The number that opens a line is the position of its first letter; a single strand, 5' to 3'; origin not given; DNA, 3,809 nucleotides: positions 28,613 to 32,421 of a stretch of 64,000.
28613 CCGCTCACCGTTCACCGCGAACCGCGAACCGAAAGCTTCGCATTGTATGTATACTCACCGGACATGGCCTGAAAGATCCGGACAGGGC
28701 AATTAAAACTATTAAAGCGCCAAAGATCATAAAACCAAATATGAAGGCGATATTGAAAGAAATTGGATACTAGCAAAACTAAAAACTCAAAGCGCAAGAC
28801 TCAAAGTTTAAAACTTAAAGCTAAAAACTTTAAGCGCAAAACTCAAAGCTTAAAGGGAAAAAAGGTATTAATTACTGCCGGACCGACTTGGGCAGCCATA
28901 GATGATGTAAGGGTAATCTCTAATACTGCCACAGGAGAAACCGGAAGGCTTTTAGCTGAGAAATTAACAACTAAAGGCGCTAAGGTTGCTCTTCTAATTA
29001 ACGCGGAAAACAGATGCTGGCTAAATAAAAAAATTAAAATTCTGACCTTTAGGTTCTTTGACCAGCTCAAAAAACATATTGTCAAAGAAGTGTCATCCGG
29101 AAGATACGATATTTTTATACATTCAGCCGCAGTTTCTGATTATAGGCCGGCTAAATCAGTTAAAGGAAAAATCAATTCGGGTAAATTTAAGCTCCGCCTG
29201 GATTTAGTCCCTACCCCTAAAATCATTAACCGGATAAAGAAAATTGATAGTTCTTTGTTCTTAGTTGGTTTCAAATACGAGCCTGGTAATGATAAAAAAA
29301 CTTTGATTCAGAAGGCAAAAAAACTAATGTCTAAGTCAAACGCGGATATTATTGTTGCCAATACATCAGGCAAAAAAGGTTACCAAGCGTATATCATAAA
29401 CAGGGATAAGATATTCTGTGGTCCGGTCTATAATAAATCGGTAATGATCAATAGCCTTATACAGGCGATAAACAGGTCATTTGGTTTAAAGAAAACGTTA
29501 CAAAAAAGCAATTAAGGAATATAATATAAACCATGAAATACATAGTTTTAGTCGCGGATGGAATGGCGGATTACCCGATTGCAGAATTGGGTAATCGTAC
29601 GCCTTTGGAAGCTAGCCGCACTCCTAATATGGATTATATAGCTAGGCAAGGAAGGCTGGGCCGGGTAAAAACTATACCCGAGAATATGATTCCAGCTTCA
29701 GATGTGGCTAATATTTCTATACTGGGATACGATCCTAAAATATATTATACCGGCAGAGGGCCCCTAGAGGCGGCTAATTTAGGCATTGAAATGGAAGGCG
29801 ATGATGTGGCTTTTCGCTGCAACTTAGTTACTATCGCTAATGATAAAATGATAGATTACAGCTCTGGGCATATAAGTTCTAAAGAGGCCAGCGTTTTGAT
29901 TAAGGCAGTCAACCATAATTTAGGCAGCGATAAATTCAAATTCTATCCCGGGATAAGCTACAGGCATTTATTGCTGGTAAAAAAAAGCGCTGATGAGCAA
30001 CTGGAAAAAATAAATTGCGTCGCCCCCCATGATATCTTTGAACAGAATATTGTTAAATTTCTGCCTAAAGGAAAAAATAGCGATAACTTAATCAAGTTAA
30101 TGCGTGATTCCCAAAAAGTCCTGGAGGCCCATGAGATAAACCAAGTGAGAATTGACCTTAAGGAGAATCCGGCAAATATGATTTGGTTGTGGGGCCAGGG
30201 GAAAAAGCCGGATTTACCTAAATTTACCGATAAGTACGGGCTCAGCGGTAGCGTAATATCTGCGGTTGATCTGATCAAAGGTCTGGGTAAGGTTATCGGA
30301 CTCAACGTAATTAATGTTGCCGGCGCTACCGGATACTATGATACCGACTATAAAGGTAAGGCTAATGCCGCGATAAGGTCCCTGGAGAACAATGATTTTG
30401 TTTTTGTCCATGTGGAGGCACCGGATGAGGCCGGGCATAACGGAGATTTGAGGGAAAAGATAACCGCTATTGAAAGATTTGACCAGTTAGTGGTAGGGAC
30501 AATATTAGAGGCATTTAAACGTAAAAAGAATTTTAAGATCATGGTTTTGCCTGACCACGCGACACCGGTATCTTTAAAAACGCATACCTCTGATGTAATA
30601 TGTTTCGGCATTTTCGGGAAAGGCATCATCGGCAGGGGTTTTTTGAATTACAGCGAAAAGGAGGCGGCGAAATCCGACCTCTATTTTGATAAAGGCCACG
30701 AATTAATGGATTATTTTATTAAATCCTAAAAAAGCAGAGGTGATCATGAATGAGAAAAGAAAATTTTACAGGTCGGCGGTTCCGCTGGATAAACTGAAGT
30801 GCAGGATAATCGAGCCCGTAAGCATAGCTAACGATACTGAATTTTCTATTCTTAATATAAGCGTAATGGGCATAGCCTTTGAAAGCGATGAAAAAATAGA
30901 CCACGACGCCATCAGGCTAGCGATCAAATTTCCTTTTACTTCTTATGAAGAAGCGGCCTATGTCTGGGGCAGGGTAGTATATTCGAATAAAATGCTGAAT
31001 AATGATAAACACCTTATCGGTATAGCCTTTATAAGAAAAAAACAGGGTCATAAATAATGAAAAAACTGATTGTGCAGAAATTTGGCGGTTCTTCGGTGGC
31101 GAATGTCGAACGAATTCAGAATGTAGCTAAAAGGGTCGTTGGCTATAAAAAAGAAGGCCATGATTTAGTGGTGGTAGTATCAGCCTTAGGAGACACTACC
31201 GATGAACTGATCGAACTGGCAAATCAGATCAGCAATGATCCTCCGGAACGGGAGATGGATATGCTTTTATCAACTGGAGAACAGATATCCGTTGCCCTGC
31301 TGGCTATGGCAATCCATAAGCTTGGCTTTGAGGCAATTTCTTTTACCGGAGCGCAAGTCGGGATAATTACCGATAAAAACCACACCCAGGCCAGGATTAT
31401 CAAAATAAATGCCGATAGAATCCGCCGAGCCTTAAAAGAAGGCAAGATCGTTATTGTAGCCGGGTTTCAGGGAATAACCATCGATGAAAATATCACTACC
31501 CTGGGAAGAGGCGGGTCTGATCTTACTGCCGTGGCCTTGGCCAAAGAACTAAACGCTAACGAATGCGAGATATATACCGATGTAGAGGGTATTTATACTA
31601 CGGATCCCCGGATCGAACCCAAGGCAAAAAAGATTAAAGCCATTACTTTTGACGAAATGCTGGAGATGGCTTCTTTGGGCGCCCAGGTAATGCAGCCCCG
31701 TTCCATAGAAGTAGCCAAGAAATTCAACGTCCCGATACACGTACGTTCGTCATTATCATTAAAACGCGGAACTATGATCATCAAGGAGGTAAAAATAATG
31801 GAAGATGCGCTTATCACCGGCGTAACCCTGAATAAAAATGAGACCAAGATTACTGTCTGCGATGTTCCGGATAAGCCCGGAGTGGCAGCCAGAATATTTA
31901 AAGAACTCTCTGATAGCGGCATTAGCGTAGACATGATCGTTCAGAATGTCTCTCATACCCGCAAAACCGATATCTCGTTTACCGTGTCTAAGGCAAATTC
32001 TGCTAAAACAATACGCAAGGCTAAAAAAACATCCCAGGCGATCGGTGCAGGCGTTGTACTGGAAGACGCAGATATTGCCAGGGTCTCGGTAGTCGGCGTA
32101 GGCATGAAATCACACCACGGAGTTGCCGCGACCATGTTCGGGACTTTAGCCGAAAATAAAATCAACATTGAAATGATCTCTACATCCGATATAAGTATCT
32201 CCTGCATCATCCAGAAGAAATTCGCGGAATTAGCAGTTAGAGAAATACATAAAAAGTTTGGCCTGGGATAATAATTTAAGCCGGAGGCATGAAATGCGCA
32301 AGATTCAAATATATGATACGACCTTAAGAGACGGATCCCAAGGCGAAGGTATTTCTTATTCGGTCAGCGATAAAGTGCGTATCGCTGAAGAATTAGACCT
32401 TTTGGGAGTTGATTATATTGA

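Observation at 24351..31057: Three paralogous single-domain PilZ proteins, each translationally coupled to a core metabolic enzyme (gpsA, hom, lysC)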

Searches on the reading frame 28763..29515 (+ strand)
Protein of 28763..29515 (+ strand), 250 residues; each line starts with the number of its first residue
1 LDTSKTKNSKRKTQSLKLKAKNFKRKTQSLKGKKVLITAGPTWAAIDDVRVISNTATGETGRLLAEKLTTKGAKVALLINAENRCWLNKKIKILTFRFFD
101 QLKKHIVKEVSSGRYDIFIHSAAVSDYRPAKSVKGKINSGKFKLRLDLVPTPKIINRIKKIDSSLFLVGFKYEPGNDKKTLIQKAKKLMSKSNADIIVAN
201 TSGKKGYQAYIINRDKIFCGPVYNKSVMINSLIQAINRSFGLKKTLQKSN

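Call 3: search_protein_families(library=pfam, proteins=[window:28763-29515:+], max_evalue=1)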
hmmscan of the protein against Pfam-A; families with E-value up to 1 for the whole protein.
window:28763-29515:+ (250 aa): 4 families
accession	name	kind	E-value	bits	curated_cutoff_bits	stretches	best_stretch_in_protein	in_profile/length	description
PF04127.22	DFP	-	1.3e-41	142.9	22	1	30-205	1-172/186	DNA/pantothenate metabolism flavoprotein C-terminal domain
PF01370.27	Epimerase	-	0.018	14.9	20.9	1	56-128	6-78/240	NAD dependent epimerase/dehydratase family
PF25597.1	SH3_retrovirus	-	0.048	14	27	1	183-218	24-59/73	Retroviral polymerase SH3-like domain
PF13460.12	NAD_binding_10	-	0.13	12.5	27.2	1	56-87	2-35/184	NAD(P)H-binding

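Call 4: search_protein_families(library=ncbifam, proteins=[window:28763-29515:+], max_evalue=1)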
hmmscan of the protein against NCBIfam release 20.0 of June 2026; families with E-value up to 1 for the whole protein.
window:28763-29515:+ (250 aa): 6 families
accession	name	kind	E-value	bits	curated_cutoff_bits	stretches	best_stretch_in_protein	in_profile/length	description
TIGR00521.1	coaBC_dfp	equivalog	9.6e-41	140.1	219.7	1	19-236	173-391/392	bifunctional phosphopantothenoylcysteine decarboxylase/phosphopantothenate--cysteine ligase CoaBC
NF005231.0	PRK06732.1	equivalog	6.5e-31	107.9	265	2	34-130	2-97/229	phosphopantothenate--cysteine ligase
NF007199.0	PRK09620.1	equivalog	1.1e-25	90.3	248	1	30-215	1-199/229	hypothetical protein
TIGR02114.1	coaB_strep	equivalog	1.5e-24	87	217.2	2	34-130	2-97/228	phosphopantothenate--cysteine ligase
NF005309.0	PRK06841.1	subfamily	0.055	13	286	1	47-134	15-109/255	GolD/DthD family dehydrogenase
NF007824.1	PRK10533.1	equivalog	0.11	12.5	200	1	13-63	116-164/171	lipoprotein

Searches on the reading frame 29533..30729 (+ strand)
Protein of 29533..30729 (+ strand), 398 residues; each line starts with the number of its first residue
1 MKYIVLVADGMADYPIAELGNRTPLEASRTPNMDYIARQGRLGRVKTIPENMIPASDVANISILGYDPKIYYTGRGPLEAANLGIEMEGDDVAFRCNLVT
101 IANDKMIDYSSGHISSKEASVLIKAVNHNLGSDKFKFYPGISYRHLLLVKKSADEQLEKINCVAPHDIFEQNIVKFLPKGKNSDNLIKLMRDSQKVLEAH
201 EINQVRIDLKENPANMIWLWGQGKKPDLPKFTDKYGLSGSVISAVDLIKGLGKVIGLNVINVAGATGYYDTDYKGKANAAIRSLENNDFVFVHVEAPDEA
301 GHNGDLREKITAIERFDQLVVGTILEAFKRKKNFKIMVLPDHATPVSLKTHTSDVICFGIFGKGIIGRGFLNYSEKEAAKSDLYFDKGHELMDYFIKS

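Call 3: search_protein_families(library=pfam, proteins=[window:29533-30729:+], max_evalue=1)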
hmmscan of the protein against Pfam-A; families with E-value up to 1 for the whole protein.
window:29533-30729:+ (398 aa): 5 families
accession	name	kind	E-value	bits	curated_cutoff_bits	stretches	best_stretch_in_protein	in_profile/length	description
PF10143.14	PhosphMutase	-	4e-56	190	21.5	1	37-203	1-170/170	2,3-bisphosphoglycerate-independent phosphoglycerate mutase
PF01676.23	Metalloenzyme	-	5.8e-43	147.6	24.3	1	1-374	1-228/252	Metalloenzyme superfamily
PF01663.27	Phosphodiest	-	0.0011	19.1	23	1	279-342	157-219/342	Type I phosphodiesterase / nucleotide pyrophosphatase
PF00245.25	Alk_phosphatase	-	0.032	13.6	24.4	1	277-354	244-323/423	Alkaline phosphatase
PF10126.14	Nit_Regul_Hom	-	0.13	12.7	23.8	1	250-288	13-49/107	Uncharacterized protein, homolog of nitrogen regulatory protein PII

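Call 4: search_protein_families(library=ncbifam, proteins=[window:29533-30729:+], max_evalue=1)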
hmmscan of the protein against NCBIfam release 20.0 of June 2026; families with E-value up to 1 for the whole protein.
window:29533-30729:+ (398 aa): 7 families
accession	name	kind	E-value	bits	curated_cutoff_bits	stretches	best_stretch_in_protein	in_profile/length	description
NF003242.0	PRK04200.1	equivalog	1e-171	571.2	426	1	1-397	1-394/395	cofactor-independent phosphoglycerate mutase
TIGR02535.1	hyp_Hser_kinase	hypoth_equivalog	2.3e-164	546.9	446.3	1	1-397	1-397/397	proposed homoserine kinase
TIGR00306.2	apgM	subfamily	2.5e-158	527.3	320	1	2-396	1-403/403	2,3-bisphosphoglycerate-independent phosphoglycerate mutase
NF003104.0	PRK04024.1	equivalog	1e-95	320.9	489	1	1-393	3-398/412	2,3-bisphosphoglycerate-independent phosphoglycerate mutase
NF038358.1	phophono_PhpG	equivalog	2.2e-72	244.1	545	2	188-396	210-416/417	CMP-5'-phosphonoformate--3-phosphoglycerate phosphonoformyl transferase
NF003160.0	PRK04135.1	equivalog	5.5e-55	186.6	468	1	2-395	17-391/403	2,3-bisphosphoglycerate-independent phosphoglycerate mutase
TIGR01307.1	pgm_bpd_ind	equivalog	0.00064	18.3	330.65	1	281-350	377-446/504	2,3-bisphosphoglycerate-independent phosphoglycerate mutase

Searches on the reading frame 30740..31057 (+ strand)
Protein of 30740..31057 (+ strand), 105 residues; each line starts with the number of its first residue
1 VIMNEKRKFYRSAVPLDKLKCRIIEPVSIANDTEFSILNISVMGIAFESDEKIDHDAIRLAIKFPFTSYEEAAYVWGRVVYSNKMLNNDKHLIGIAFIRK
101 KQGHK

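Call 3: search_protein_families(library=pfam, proteins=[window:30740-31057:+], max_evalue=1)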
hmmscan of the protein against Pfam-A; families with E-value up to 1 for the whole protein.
window:30740-31057:+ (105 aa): 1 family
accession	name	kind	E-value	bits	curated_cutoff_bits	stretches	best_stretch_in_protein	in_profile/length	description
PF07238.19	PilZ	-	0.00069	20.4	22.5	1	5-98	1-86/102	PilZ domain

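Call 4: search_protein_families(library=ncbifam, proteins=[window:30740-31057:+], max_evalue=1)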
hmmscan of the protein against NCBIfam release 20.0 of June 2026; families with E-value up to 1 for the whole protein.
window:30740-31057:+ (105 aa): 0 families

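Call 41: search_solved_structures(query=A2, max_evalue=1)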
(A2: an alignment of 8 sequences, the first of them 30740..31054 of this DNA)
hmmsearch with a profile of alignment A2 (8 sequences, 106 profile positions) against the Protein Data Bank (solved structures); distinct sequences matched with E-value up to 1: 0.

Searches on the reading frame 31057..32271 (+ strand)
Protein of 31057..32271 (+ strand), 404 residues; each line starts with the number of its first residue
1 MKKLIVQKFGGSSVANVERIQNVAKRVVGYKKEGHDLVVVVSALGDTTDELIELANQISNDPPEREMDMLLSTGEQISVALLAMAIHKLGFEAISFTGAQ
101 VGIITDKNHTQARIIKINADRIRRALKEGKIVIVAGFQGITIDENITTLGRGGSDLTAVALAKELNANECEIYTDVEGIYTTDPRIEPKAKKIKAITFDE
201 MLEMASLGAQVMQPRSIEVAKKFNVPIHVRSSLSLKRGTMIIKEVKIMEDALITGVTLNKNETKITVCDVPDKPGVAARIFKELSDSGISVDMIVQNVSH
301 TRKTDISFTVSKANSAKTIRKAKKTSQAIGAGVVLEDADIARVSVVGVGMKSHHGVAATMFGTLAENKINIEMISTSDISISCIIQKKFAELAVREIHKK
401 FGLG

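Call 3: search_protein_families(library=pfam, proteins=[window:31057-32271:+], max_evalue=1)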
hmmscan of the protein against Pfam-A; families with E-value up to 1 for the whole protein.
window:31057-32271:+ (404 aa): 9 families
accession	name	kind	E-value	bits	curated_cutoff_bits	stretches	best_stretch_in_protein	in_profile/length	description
PF00696.33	AA_kinase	-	1.8e-56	192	24.9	1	3-231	1-234/234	Amino acid kinase family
PF22468.2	ACT_9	-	1.1e-35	121.7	27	2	343-401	1-61/61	ACT domain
PF01842.31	ACT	-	5.8e-19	68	27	2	267-322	4-61/66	ACT domain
PF13840.12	ACT_7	-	7.8e-19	67.7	27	2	338-398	4-64/65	ACT domain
PF22629.2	ACT_AHAS_ss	-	0.006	17.2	27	0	270-322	5-55/67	AHAS small subunit-like ACT domain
PF13399.11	LytR_C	-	0.012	17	22.2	1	263-344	2-79/86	LytR cell envelope-related transcriptional attenuator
PF13740.12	ACT_6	-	0.029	14.7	23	0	271-302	10-41/76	ACT domain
PF01571.26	GCV_T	-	0.15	11.7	25.6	1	205-347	6-145/255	Aminomethyltransferase folate-binding domain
PF21476.4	PF0610-like_N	-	0.16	12.7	33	0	155-179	14-38/50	PF0610-like, N-terminal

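Call 4: search_protein_families(library=ncbifam, proteins=[window:31057-32271:+], max_evalue=1)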
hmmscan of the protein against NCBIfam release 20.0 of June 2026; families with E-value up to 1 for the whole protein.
window:31057-32271:+ (404 aa): 37 families (the best 25 are shown)
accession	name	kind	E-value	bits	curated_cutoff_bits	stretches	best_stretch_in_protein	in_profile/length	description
NF005155.0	PRK06635.1-4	equivalog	6.9e-179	595.1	346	1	3-403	2-403/407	aspartate kinase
NF005656.0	PRK07431.1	equivalog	2.8e-169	564.4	657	1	3-403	2-411/587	aspartate kinase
NF005153.0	PRK06635.1-1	equivalog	1.4e-164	548.2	585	1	3-404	2-408/421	aspartate kinase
NF005154.0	PRK06635.1-2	equivalog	1e-162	542.2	376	1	1-403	1-404/407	aspartate kinase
NF005156.0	PRK06635.1-5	equivalog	6.5e-145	482.9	594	1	3-402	2-401/411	aspartate kinase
TIGR00657.1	asp_kinases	subfamily_domain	7.7e-137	457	208.7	2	64-402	103-441/442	aspartate kinase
TIGR00656.1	asp_kin_monofn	equivalog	2.5e-132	441.7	402.25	1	3-402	2-405/407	aspartate kinase, monofunctional class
NF005161.0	PRK06635.2-5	equivalog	3.5e-115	385.1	586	1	5-402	6-401/402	aspartate kinase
NF006068.0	PRK08210.1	equivalog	6.5e-105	351.6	474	1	3-403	2-402/405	aspartate kinase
NF006459.0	PRK08841.1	equivalog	8.7e-100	334.5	535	1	2-401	3-378/395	aspartate kinase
NF004938.0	PRK06291.1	equivalog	1.1e-93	314.5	528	2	64-403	119-463/468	aspartate kinase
NF005157.0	PRK06635.2-1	equivalog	1.3e-87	294.3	832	1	6-401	6-399/401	aspartate kinase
NF005158.0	PRK06635.2-2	equivalog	8.3e-78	262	717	1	4-400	3-397/401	aspartate kinase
NF006959.0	PRK09436.1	equivalog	2.7e-72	244.1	726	2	63-401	115-459/819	bifunctional aspartate kinase/homoserine dehydrogenase I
NF006570.0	PRK09084.1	equivalog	4.2e-70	237.1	455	2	64-401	109-448/452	lysine-sensitive aspartokinase 3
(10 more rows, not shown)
